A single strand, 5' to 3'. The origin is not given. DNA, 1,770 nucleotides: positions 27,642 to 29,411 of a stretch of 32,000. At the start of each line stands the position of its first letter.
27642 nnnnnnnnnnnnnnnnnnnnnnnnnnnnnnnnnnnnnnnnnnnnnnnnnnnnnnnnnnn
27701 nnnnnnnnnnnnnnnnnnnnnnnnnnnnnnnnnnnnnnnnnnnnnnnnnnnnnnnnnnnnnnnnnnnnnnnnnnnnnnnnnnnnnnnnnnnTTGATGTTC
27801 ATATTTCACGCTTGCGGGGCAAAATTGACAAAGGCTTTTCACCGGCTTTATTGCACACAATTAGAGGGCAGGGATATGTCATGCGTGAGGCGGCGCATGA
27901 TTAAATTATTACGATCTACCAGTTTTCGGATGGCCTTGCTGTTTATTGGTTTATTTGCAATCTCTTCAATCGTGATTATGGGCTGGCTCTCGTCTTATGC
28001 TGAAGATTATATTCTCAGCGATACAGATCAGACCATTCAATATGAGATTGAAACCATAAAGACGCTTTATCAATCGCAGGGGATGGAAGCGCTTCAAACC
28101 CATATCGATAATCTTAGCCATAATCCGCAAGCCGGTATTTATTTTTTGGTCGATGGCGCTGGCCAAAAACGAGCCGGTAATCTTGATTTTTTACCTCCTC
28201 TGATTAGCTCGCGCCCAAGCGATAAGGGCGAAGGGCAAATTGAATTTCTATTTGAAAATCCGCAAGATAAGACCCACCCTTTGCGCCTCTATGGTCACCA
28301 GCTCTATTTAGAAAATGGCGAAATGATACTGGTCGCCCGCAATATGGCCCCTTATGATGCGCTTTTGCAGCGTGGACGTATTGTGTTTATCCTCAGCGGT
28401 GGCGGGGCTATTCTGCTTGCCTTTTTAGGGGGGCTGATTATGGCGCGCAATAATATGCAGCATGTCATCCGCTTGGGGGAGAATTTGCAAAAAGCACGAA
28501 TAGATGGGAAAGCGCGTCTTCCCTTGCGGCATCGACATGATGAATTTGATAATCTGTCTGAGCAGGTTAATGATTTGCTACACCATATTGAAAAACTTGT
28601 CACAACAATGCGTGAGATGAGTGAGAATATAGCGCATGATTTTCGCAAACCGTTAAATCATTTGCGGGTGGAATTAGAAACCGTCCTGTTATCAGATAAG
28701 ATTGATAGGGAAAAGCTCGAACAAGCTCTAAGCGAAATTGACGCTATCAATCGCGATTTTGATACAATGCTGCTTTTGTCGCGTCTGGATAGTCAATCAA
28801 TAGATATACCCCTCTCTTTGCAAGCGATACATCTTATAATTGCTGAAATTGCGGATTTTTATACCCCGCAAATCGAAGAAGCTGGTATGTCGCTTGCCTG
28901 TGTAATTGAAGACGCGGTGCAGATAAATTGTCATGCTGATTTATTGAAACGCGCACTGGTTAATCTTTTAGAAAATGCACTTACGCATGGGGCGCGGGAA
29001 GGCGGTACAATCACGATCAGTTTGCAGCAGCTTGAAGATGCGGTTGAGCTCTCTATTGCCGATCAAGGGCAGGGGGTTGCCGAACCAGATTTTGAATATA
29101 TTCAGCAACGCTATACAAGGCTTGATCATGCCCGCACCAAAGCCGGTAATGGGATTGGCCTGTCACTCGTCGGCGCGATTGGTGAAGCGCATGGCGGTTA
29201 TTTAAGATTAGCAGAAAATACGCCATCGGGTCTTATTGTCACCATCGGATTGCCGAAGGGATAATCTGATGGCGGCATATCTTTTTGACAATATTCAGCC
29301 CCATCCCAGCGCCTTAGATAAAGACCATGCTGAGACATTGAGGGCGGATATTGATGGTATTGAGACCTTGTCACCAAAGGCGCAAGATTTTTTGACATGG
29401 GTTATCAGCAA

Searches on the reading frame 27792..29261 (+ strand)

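Call 45: search_protein_families(library=pfam, proteins=[window:27792-29261:+], max_evalue=0.001)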
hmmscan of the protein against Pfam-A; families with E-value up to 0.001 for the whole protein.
window:27792-29261:+ (490 aa): 3 families
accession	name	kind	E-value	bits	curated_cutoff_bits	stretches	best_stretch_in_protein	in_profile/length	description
PF02518.31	HATPase_c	-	1.7e-18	67.5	26.4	1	382-489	3-109/111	Histidine kinase-, DNA gyrase B-, and HSP90-like ATPase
PF00512.31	HisKA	-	2.3e-06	28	26.9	1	273-334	2-65/66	His Kinase A (phospho-acceptor) domain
PF13581.12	HATPase_c_2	-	0.00053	20.4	27.4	0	388-457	35-104/127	Histidine kinase-like ATPase domain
